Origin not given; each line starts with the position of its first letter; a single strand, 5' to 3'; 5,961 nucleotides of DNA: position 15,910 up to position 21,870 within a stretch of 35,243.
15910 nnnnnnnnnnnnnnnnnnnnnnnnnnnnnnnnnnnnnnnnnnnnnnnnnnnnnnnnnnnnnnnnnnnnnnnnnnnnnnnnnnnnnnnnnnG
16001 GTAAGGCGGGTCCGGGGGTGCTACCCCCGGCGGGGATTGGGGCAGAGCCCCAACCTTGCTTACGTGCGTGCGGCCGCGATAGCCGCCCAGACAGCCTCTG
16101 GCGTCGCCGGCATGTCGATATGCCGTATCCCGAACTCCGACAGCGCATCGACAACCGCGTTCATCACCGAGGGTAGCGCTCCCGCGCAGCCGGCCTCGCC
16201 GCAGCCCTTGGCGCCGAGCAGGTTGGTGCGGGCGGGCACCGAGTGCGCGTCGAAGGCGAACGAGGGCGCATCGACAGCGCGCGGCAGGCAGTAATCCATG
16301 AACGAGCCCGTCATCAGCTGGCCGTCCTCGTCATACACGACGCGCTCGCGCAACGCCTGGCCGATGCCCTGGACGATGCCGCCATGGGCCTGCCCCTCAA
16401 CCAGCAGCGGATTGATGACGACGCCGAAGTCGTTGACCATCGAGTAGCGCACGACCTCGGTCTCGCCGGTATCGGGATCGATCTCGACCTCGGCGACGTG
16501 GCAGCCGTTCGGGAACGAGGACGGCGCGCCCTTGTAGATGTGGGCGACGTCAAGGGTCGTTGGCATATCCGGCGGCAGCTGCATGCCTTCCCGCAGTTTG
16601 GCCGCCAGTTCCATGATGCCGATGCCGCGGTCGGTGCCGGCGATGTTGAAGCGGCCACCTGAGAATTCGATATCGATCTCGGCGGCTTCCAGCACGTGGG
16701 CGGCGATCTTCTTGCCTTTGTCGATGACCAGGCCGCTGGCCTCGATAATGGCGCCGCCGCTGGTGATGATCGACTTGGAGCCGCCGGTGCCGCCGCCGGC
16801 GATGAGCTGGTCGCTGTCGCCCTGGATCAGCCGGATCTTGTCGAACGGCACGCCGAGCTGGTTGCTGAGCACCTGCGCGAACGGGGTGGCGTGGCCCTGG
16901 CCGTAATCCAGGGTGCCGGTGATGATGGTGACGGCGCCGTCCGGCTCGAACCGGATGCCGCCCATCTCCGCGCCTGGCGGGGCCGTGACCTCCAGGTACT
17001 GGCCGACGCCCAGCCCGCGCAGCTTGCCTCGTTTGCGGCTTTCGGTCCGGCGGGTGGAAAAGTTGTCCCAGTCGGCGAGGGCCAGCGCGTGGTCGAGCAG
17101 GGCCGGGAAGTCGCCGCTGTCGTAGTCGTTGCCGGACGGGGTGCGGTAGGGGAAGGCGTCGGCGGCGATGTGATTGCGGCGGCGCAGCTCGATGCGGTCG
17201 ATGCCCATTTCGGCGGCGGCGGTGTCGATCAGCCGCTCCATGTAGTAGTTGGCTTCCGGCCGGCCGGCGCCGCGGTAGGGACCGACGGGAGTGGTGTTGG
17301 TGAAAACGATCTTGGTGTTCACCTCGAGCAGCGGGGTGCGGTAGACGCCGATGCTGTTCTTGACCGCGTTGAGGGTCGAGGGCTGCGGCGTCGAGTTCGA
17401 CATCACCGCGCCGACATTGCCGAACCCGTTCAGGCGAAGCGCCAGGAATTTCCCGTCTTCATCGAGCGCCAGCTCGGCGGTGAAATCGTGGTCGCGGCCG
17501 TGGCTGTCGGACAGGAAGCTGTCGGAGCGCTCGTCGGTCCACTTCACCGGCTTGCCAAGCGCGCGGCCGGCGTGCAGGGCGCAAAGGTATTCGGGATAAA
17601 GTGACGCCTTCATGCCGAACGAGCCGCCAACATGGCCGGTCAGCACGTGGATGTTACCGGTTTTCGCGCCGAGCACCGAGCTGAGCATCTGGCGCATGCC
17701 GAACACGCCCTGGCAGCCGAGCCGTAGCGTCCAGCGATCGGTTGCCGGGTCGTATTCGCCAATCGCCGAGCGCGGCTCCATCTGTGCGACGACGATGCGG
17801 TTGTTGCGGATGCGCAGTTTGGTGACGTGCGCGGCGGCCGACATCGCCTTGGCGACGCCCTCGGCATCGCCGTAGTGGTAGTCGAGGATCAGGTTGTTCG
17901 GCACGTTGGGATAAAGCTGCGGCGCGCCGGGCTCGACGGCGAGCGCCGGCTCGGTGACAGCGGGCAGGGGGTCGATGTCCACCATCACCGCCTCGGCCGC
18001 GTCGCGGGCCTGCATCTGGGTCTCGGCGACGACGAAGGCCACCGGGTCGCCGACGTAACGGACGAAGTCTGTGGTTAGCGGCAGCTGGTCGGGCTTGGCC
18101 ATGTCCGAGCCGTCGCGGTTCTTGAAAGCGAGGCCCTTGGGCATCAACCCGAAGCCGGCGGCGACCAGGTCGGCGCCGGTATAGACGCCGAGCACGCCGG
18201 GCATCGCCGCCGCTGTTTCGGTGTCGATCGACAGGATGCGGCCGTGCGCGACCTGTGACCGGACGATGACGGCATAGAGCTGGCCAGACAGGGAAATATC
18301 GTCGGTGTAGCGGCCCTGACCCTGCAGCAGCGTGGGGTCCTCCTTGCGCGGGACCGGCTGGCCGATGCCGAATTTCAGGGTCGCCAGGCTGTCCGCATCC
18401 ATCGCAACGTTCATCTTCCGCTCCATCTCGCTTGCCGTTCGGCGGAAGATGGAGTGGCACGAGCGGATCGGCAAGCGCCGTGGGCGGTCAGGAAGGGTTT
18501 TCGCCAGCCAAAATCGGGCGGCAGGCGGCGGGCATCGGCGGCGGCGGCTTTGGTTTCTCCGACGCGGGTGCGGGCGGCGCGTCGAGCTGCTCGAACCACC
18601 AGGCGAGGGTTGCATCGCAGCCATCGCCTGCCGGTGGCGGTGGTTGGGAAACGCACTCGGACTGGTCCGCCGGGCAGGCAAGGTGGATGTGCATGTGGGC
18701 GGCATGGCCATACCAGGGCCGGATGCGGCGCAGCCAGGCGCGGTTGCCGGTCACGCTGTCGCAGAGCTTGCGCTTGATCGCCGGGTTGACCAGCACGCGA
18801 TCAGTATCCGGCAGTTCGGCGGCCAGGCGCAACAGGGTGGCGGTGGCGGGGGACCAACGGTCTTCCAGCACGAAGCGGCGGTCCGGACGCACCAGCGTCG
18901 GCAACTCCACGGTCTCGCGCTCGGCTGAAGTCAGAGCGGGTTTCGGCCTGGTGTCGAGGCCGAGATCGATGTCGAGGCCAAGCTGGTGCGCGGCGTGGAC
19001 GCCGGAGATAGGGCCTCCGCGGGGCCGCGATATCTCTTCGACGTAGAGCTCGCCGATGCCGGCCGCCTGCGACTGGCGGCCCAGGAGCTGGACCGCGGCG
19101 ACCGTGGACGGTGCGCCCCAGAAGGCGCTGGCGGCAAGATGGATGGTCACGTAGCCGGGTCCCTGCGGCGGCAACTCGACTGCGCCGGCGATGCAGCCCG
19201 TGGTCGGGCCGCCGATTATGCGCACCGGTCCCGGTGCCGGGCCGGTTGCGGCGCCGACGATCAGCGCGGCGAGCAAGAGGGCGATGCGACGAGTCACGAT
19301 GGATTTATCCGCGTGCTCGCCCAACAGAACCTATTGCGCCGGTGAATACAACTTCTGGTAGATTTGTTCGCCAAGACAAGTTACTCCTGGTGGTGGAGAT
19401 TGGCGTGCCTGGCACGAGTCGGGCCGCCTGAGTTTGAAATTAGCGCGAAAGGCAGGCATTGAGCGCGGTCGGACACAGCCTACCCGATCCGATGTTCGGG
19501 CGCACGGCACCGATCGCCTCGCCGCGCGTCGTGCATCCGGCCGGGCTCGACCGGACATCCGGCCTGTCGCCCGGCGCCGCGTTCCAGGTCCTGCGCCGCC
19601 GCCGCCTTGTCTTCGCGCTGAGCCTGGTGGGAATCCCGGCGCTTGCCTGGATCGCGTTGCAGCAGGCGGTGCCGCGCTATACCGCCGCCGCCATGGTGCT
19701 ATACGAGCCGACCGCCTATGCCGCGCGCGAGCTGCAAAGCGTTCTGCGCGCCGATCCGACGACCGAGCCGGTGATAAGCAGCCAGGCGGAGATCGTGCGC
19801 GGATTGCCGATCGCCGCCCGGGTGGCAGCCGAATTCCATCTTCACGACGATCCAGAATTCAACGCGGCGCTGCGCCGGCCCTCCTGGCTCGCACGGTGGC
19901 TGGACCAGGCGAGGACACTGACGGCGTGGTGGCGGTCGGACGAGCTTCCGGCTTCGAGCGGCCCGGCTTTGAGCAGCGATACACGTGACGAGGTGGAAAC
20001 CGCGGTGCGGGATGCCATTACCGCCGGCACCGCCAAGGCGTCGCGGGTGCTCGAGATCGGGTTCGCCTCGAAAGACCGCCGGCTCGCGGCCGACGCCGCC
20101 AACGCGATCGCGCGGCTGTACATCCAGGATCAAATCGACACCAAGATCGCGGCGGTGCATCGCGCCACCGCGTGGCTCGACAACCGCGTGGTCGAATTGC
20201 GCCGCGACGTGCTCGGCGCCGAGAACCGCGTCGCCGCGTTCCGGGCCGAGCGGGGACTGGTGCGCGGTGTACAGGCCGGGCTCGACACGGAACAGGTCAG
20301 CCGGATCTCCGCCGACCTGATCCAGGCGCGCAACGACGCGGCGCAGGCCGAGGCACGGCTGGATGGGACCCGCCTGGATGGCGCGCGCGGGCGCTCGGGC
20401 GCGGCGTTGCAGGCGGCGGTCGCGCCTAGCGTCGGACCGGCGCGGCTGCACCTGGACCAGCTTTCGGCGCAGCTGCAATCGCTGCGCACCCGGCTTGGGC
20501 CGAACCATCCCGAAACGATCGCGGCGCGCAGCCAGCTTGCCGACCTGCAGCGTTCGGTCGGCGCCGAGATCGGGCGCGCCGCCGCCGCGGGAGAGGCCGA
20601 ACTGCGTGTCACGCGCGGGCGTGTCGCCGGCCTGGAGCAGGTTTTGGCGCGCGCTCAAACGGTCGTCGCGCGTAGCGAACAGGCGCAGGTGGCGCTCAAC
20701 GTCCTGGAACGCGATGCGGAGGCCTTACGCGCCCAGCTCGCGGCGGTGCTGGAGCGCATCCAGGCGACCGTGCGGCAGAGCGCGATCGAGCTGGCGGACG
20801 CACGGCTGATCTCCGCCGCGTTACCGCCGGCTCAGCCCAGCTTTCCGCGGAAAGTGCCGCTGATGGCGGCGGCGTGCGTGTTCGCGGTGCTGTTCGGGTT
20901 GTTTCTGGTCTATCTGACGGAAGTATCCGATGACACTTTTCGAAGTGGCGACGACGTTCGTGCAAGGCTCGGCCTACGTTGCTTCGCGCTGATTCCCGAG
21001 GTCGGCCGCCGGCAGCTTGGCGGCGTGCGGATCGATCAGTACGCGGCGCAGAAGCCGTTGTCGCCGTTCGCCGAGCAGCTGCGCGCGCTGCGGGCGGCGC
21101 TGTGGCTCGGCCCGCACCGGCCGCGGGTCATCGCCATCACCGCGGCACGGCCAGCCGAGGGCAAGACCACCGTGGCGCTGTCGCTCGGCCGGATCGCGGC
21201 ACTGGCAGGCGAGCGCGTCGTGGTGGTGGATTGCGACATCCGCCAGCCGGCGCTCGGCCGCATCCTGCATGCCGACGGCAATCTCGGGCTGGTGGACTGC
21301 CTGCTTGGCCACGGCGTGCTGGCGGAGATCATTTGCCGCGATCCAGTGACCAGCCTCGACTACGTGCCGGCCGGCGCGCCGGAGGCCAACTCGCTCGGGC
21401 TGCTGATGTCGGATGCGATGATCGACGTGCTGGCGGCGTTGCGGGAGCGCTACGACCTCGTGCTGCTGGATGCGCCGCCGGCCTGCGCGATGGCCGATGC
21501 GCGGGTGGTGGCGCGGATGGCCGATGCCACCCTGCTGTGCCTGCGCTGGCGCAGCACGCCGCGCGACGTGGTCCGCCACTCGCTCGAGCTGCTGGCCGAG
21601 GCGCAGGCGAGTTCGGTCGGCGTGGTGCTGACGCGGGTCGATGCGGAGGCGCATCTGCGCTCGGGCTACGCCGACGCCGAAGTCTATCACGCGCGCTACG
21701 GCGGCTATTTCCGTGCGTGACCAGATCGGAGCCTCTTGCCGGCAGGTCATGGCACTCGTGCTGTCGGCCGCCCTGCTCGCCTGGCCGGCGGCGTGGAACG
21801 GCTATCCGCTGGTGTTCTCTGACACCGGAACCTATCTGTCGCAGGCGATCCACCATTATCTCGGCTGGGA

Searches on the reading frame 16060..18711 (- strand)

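Call 69: search_protein_families(library=pfam, proteins=[window:16060-18711:-], max_evalue=0.00001)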
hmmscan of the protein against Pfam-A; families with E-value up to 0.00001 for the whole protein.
window:16060-18711:- (883 aa): 3 families
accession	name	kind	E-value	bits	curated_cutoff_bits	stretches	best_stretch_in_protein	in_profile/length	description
PF20256.3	MoCoBD_2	-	6.7e-76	255.9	27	1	542-816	2-283/283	Molybdopterin cofactor-binding domain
PF02738.23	MoCoBD_1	-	5.8e-66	222.5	27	1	267-513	2-243/244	Molybdopterin cofactor-binding domain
PF01315.27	Ald_Xan_dh_C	-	2.3e-27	95.9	31.3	1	130-249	1-109/110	Aldehyde oxidase and xanthine dehydrogenase, a/b hammerhead domain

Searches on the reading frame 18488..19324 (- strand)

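Call 84: search_protein_families(library=pfam, proteins=[window:18488-19324:-], max_evalue=0.00001)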
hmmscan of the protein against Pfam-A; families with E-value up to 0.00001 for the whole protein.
window:18488-19324:- (278 aa): 1 family
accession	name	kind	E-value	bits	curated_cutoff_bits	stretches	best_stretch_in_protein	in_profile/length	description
PF03411.18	Peptidase_M74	-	3.1e-78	263.1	25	1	37-272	2-239/240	Penicillin-insensitive murein endopeptidase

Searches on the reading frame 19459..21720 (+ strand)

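Call 69: search_protein_families(library=pfam, proteins=[window:19459-21720:+], max_evalue=0.00001)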
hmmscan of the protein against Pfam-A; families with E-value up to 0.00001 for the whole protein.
window:19459-21720:+ (753 aa): 2 families
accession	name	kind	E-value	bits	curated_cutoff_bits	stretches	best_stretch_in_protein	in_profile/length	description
PF13614.12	AAA_31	-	2.1e-09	38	27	1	556-680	2-133/177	AAA domain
PF01656.29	CbiA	-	1.5e-08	35.1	25.4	1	559-738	2-94/125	CobQ/CobB/MinD/ParA nucleotide binding domain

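Call 85: search_protein_families(library=ncbifam, proteins=[window:19459-21720:+], max_evalue=0.00001)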
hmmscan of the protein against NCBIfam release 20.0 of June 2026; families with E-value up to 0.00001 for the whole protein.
window:19459-21720:+ (753 aa): 11 families
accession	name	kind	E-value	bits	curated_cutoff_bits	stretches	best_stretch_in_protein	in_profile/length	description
TIGR01005.1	eps_transp_fam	subfamily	1.7e-89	301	411.7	2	44-518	13-483/754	exopolysaccharide transport protein family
NF008568.0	PRK11519.1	equivalog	6.2e-38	130.4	1068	2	390-737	349-708/720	tyrosine-protein kinase Wzc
NF007350.0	PRK09841.1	equivalog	1.8e-36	125.5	1248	1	369-737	328-715/726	tyrosine-protein kinase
TIGR03017.1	EpsF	equivalog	5e-36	124.4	422.75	1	191-512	127-443/444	chain length determinant protein EpsF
TIGR01007.1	eps_fam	subfamily_domain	4.4e-32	111.3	108.05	1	539-733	1-196/204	polysaccharide biosynthesis tyrosine autokinase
TIGR03029.1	EpsG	equivalog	1.5e-29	103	313.8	1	521-725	67-273/274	chain length determinant protein tyrosine kinase EpsG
TIGR03018.1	pepcterm_TyrKin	hypoth_equivalog_domain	5.2e-29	101.1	230.65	1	554-719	34-203/207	XrtA-associated tyrosine autokinase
TIGR03007.1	pepcterm_ChnLen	equivalog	5.8e-27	94.1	278.85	1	180-516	106-464/498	XrtA system polysaccharide chain length determinant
TIGR01969.1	minD_arch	subfamily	2.2e-11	43.4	201.75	1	556-730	1-173/251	cell division ATPase MinD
NF041546.1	ParA_partition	equivalog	1.1e-08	34.9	180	0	558-596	2-40/203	ParA family partition ATPase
TIGR01968.1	minD_bact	equivalog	3.4e-08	33.2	212.9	1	556-727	2-173/261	septum site-determining protein MinD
